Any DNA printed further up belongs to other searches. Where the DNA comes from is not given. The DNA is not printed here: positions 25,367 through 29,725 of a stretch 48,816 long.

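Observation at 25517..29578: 1353-aa GGDEF-STAND fusion: a diguanylate-cyclase domain attached to an AAA_16-type P-loop NTPase and about 900 aa of unknown helical sequence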

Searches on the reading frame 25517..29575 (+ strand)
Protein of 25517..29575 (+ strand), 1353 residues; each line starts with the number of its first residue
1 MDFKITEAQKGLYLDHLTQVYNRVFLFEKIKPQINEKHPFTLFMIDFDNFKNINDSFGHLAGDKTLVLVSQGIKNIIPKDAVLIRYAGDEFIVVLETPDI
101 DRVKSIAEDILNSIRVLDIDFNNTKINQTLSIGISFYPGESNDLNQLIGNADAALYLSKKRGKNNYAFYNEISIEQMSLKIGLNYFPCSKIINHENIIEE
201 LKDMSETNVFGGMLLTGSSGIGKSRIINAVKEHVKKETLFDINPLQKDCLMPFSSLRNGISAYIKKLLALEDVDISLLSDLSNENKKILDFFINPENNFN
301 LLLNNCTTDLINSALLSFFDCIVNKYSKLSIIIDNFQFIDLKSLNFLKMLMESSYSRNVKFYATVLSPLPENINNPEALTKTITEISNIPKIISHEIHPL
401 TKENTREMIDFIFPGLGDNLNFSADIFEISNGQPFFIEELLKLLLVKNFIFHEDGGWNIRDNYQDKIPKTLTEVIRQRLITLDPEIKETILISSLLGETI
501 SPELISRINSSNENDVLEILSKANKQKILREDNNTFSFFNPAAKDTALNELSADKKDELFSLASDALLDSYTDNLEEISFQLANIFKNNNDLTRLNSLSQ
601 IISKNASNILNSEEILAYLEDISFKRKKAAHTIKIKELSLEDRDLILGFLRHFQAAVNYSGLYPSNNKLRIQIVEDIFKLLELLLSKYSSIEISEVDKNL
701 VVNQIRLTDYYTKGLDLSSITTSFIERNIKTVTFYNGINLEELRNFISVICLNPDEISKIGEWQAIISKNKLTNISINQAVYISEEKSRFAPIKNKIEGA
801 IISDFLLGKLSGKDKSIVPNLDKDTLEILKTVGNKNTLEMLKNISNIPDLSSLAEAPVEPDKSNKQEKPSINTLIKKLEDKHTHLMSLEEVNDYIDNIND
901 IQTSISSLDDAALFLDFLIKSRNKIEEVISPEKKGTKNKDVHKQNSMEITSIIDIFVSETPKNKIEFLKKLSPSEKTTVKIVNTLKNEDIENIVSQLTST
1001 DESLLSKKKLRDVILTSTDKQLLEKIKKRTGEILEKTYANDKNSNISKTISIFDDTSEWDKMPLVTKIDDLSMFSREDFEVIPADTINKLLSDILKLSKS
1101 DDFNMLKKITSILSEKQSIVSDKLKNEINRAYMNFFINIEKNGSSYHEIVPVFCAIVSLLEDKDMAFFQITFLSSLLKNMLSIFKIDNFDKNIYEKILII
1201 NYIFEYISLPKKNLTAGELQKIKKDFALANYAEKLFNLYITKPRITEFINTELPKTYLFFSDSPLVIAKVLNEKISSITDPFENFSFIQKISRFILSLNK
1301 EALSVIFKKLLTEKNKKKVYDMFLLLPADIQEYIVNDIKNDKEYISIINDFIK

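Call 4: search_protein_families(library=pfam, proteins=[window:25517-29575:+], max_evalue=0.01)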
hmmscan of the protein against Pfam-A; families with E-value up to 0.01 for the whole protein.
window:25517-29575:+ (1353 aa): 5 families
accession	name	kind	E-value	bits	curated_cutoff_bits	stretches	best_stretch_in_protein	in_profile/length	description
PF00990.26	GGDEF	-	7.2e-39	133.6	23.8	1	13-165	2-161/161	Diguanylate cyclase, GGDEF domain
PF13191.12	AAA_16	-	1.2e-07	32.9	32.6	1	207-358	22-163/167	AAA ATPase domain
PF13401.12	AAA_22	-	5.4e-06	27.2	27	1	213-353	8-110/130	AAA domain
PF03193.22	RsgA_GTPase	-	0.0037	17.5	30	1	174-238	75-134/174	RsgA GTPase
PF05673.19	DUF815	-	0.0098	15.5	23.8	1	196-272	39-114/249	Protein of unknown function (DUF815)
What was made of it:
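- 26072..26716 (+): STAND-type P-loop NTPase domain (residues 186-400). It starts with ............, the family version of the AAA_16 'FVGRE' start. Pfam AAA_16/AAA_22 (call 4).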

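Call 5: search_protein_families(library=ncbifam, proteins=[window:25517-29575:+], max_evalue=0.01)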
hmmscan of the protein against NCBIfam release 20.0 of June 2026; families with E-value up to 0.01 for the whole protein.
window:25517-29575:+ (1353 aa): 20 families
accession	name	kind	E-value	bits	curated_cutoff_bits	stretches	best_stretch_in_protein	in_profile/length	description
TIGR00254.1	GGDEF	domain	2.5e-37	128.1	37.4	1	13-167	6-165/168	diguanylate cyclase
NF007423.1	PRK09966.1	equivalog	1.3e-31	109.9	325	1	15-159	242-390/390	diguanylate cyclase DgcN/YfiN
NF007135.0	PRK09581.1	equivalog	2.7e-31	108.9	474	1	15-165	295-451/457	PleD family two-component system response regulator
NF041606.1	dguan_cyc_DgcA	equivalog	1.5e-30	106.3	370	1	24-165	194-335/340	diguanylate cyclase DgcA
NF045675.1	PhdiestaseDibA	equivalog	1.6e-30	106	980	1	13-176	204-371/623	phosphodiesterase DibA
NF007380.0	PRK09894.1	equivalog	5.5e-30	104.7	256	1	8-171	125-289/296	diguanylate cyclase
NF038266.1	diguan_SiaD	equivalog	9.6e-30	103.8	290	1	14-165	96-251/252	biofilm regulation diguanylate cyclase SiaD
NF007474.0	PRK10060.1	equivalog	3.5e-28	98.2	782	1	15-170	240-396/663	cyclic di-GMP phosphodiesterase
NF011955.1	PRK15426.1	equivalog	1.9e-24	85.7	408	1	13-167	399-559/564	cellulose biosynthesis regulator diguanylate cyclase DgcQ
NF051473.1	DigCycDgcsShew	equivalog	1.1e-23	84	400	1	13-167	136-289/291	diguanylate cyclase DgcS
NF008467.0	PRK11359.1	equivalog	5.3e-23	80.9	857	1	13-171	377-533/800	oxygen-sensing cyclic-di-GMP phosphodiesterase DosP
NF053781.1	cdiGMPphdstlr2612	equivalog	9.6e-23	79.8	1600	1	10-181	838-1014/1268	Tlr1612 family c-di-GMP phosphodiesterase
NF007298.0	PRK09776.1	equivalog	7.8e-22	77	1135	1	15-178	687-854/1111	diguanylate cyclase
NF047872.1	GGDEF_GdpS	equivalog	1.6e-21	76.9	400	1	30-169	208-350/355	GGDEF domain-containing protein GdpS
NF047654.1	DiguCycDgcRLepto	equivalog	1.6e-19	69.9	500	1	14-165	135-292/295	diguanylate cyclase DgcR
TIGR03903.1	TOMM_kin_cyc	equivalog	1.7e-10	39.4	705.75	1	214-592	509-887/1267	TOMM system kinase/cyclase fusion protein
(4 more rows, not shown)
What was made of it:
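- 25553..26011 (+): GGDEF (diguanylate cyclase) domain, residues 13-165. Pfam PF00990 E=7.2e-39 and TIGR00254 E=2.5e-37 (calls 4, 5).
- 26717..27406 (+): STAND helical / winged-helix / arm region (residues 401-630). TIGR03903 aligns to residues 214-592 (call 5).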
